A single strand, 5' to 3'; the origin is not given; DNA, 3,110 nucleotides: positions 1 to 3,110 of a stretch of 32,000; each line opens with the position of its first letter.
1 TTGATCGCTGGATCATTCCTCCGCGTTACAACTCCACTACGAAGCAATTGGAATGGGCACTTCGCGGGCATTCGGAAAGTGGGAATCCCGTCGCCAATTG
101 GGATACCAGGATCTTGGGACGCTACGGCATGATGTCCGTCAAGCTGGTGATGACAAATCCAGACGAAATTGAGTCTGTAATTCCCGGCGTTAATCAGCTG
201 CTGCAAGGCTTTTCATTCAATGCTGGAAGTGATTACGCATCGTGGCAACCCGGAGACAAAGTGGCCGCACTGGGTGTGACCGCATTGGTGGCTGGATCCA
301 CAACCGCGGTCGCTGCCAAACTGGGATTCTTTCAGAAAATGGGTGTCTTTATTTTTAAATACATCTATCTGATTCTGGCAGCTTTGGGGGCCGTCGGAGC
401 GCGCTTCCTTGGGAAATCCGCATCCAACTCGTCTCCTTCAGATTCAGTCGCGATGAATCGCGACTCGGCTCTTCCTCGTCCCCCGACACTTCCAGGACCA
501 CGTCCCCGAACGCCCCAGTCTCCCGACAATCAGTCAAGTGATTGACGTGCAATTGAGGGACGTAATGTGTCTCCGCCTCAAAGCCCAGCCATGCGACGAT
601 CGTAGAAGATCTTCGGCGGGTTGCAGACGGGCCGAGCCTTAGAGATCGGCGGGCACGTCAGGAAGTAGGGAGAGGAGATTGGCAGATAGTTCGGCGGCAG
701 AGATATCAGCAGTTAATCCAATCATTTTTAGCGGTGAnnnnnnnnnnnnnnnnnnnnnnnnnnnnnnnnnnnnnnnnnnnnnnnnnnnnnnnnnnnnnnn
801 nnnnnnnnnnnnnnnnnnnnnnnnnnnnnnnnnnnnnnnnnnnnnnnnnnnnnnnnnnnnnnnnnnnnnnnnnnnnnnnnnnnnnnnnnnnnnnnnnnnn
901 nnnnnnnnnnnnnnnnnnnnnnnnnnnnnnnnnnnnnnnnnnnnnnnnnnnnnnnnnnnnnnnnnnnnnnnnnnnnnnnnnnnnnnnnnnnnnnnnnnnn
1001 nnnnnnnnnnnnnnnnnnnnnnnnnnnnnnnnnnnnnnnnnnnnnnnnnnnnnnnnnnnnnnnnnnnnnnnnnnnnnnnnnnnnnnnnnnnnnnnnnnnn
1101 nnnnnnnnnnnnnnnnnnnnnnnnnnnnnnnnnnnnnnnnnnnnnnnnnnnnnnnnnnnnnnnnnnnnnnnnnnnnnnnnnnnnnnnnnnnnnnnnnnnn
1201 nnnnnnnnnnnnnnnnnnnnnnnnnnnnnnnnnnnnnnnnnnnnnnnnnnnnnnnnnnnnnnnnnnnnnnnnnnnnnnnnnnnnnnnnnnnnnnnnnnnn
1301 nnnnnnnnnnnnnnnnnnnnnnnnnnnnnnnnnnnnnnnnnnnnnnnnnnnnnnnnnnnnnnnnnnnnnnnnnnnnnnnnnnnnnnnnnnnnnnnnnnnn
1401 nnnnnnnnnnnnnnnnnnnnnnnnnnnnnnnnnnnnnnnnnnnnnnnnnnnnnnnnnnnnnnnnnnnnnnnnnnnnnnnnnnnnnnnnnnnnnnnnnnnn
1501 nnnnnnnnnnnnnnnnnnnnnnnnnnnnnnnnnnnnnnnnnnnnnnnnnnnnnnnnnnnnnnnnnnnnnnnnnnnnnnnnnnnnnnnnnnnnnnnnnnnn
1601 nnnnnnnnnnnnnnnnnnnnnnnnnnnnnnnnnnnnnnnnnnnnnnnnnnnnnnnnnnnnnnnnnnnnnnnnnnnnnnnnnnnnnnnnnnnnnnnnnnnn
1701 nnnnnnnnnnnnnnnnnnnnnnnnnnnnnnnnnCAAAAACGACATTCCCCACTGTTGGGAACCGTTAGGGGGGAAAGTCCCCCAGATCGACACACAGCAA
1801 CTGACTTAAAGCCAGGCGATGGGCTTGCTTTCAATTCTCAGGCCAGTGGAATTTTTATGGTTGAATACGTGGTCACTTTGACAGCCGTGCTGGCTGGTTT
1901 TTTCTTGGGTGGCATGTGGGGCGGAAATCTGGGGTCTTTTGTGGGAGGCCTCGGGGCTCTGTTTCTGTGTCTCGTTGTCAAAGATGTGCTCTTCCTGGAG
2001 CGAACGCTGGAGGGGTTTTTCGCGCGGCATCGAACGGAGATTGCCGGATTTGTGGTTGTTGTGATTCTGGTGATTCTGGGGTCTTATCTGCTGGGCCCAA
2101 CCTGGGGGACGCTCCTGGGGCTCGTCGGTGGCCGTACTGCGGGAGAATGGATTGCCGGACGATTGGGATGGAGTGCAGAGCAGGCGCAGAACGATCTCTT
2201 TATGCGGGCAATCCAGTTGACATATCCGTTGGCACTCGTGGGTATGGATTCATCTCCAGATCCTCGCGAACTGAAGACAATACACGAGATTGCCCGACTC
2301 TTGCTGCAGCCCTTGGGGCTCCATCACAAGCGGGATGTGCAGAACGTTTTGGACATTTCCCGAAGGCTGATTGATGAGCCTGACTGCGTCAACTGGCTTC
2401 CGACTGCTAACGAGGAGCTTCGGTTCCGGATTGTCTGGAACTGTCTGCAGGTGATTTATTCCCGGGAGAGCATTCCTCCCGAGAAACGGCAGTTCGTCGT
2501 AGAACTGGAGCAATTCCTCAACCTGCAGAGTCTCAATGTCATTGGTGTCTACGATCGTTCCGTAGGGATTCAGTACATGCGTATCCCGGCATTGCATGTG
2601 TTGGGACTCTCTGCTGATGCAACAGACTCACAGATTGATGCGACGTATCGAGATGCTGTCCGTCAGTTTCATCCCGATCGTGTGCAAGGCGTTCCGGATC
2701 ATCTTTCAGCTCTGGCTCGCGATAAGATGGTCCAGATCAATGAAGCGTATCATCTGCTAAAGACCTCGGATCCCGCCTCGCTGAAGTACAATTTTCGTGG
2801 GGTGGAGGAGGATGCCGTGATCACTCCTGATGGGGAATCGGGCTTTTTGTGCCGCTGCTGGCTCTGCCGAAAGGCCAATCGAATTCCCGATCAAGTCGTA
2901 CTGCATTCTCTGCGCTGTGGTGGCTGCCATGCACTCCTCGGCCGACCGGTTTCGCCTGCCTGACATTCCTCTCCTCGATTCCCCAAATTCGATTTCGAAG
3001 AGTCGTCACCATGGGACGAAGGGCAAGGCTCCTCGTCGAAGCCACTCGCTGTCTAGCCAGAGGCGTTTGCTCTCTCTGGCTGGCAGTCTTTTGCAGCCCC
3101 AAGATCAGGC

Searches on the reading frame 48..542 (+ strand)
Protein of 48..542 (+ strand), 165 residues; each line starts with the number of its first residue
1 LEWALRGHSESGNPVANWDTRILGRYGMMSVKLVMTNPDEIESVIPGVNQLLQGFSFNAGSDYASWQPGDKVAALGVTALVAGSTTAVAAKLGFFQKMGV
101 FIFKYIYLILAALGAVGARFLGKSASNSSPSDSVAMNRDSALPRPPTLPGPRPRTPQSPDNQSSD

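Call 31: search_protein_families(library=pfam, proteins=[window:48-542:+], max_evalue=0.01)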
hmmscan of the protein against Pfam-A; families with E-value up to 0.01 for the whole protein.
window:48-542:+ (165 aa): 1 family
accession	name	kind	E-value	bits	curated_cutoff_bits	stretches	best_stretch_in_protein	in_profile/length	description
PF09935.14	DUF2167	-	1.8e-32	112.9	25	1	1-114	125-238/238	Protein of unknown function (DUF2167)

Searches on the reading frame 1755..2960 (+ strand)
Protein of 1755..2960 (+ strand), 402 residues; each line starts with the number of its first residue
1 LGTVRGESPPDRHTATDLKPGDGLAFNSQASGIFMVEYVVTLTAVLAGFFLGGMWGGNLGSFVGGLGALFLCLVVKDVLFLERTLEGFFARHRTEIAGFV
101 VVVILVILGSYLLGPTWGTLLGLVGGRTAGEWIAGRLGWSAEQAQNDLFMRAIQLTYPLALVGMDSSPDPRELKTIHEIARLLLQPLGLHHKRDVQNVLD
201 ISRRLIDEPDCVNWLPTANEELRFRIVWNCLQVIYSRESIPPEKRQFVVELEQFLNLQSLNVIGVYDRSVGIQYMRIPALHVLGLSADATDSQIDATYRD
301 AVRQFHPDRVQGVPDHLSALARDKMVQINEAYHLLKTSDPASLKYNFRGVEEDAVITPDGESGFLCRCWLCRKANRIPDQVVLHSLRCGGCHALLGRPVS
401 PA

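Call 31: search_protein_families(library=pfam, proteins=[window:1755-2960:+], max_evalue=0.01)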
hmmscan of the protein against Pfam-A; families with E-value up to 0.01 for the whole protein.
window:1755-2960:+ (402 aa): 1 family
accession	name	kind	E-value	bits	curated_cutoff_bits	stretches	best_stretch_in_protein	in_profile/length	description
PF00226.36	DnaJ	-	3.7e-09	37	27.8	1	282-338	5-56/63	DnaJ domain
